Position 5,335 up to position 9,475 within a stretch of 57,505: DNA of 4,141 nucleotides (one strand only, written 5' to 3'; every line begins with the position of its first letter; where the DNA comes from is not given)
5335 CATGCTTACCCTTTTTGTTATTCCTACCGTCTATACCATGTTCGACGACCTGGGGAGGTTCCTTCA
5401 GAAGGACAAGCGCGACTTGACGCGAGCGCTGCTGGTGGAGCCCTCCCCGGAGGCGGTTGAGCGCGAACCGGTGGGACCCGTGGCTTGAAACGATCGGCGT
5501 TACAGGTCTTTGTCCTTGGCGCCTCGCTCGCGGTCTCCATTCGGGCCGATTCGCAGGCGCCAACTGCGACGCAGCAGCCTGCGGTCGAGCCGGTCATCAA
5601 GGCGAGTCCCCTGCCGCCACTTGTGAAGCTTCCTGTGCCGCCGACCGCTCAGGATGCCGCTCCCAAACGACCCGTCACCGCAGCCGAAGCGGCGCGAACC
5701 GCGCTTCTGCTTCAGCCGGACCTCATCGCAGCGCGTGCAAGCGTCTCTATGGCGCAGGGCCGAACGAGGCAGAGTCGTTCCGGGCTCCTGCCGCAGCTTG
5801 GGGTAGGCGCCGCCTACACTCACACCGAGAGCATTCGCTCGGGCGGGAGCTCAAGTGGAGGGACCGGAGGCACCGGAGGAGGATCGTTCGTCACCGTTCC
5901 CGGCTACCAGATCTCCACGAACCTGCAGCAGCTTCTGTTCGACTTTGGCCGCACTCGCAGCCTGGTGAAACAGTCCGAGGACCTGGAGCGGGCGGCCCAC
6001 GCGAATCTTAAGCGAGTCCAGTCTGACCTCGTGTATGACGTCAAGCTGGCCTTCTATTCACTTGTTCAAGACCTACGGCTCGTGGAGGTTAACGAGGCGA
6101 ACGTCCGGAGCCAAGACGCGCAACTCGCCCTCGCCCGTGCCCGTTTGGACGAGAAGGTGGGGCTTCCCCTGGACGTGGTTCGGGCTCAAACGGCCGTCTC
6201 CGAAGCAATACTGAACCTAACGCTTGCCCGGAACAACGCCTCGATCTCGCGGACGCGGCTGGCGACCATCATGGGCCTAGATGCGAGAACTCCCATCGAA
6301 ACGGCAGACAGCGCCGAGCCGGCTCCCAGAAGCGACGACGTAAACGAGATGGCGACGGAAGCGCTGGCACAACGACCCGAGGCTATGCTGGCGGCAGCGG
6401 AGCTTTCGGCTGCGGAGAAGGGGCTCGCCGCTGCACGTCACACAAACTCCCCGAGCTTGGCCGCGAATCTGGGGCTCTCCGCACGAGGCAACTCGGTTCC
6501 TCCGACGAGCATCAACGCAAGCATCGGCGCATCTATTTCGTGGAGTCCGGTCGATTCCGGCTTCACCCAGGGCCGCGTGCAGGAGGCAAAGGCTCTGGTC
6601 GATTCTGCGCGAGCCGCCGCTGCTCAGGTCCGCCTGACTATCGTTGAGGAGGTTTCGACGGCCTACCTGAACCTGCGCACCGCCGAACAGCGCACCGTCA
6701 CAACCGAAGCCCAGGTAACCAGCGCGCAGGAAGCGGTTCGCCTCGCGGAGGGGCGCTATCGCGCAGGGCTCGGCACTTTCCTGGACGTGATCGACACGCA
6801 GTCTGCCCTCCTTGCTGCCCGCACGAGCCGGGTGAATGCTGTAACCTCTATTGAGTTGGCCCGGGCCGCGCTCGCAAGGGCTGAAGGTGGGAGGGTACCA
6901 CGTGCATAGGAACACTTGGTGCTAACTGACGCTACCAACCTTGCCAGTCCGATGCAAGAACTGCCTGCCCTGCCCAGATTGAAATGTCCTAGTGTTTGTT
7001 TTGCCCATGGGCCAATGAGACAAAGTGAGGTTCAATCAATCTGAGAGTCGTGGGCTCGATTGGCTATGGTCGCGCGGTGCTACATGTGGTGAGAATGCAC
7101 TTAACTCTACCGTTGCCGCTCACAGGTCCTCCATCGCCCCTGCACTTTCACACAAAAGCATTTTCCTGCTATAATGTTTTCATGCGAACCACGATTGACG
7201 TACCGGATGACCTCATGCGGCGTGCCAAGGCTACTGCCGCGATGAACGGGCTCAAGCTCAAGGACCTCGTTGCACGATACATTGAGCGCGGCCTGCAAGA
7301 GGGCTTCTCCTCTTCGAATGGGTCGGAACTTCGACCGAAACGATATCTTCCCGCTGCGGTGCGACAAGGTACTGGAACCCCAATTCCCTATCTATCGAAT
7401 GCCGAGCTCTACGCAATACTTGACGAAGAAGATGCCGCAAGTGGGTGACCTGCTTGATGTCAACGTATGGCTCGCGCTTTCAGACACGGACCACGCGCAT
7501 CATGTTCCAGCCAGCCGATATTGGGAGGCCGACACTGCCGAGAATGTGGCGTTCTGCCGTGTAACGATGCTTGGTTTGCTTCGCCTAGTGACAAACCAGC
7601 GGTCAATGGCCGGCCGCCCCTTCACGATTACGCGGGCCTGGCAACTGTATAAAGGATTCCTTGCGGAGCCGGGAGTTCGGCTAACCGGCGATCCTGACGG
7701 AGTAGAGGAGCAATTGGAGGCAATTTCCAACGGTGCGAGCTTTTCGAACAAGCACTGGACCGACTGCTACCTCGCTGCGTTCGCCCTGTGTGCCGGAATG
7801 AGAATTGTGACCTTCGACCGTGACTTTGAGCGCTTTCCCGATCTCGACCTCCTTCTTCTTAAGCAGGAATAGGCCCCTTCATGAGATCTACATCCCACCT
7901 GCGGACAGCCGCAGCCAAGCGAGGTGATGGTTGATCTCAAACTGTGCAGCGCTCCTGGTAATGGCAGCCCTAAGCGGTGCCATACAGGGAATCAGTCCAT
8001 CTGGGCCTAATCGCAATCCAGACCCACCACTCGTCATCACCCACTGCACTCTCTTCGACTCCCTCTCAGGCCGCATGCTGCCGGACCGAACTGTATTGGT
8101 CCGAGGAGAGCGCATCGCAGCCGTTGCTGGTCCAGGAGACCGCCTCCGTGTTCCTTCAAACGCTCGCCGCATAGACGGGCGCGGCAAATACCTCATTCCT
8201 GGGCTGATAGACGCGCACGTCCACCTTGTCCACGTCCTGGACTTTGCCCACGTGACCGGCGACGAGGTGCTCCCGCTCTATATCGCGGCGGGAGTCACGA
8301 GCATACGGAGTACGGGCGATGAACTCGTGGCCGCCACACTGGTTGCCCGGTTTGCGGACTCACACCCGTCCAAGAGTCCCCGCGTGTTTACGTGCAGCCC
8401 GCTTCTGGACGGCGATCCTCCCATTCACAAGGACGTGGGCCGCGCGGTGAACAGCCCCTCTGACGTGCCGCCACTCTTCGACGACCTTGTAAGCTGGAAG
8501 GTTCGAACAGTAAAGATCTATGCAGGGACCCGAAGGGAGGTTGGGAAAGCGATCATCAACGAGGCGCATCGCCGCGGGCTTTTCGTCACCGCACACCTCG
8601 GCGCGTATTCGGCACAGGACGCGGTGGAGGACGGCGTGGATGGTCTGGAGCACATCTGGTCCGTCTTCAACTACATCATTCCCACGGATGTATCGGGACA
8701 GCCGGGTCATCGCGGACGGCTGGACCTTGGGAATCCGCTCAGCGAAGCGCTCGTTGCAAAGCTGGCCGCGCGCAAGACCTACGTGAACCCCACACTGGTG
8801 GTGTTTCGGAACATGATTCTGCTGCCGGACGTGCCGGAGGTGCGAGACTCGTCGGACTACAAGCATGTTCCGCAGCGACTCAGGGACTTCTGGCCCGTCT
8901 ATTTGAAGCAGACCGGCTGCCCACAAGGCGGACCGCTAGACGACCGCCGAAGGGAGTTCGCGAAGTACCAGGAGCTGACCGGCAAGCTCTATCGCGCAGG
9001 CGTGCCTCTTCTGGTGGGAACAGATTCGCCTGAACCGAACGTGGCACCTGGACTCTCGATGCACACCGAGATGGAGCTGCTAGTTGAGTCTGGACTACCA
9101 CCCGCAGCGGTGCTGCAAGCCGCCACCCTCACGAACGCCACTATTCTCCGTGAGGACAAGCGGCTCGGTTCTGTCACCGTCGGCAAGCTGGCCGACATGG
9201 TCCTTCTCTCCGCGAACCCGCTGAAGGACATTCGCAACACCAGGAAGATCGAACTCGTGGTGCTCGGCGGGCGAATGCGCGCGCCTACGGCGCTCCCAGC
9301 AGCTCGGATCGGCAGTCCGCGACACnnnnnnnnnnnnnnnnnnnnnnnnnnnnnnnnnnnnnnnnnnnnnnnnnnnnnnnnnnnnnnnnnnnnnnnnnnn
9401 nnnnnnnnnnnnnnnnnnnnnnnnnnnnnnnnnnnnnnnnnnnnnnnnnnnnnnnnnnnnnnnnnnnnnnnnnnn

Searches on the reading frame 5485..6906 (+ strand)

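Call 51: search_protein_families(library=pfam, proteins=[window:5485-6906:+], max_evalue=0.001)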
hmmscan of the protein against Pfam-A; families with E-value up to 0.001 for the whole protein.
window:5485-6906:+ (474 aa): 1 family
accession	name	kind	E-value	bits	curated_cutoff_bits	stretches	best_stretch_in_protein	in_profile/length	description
PF02321.23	OEP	-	1.3e-56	191.8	22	2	287-466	2-185/187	Outer membrane efflux protein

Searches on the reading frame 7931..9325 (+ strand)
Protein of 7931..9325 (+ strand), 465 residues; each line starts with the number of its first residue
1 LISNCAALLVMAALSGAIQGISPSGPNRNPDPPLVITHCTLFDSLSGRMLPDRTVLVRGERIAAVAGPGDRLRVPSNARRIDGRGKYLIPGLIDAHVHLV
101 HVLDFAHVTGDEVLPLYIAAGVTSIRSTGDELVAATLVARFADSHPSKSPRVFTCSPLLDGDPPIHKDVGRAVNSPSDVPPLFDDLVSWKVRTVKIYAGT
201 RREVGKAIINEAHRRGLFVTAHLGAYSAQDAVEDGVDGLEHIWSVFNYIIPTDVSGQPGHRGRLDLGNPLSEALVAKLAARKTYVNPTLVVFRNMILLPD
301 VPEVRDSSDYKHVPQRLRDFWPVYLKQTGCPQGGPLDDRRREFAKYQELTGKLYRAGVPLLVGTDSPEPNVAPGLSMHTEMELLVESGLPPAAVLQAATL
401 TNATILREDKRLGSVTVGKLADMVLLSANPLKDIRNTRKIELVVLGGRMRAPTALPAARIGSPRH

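Call 51: search_protein_families(library=pfam, proteins=[window:7931-9325:+], max_evalue=0.001)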
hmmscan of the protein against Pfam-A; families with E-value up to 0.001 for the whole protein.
window:7931-9325:+ (465 aa): 2 families
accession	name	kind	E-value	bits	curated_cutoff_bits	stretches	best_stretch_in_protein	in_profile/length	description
PF01979.26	Amidohydro_1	-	2.1e-19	70.4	25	1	87-448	1-343/345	Amidohydrolase family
PF07969.17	Amidohydro_3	-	4.4e-13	50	29.7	1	350-448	359-469/472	Amidohydrolase family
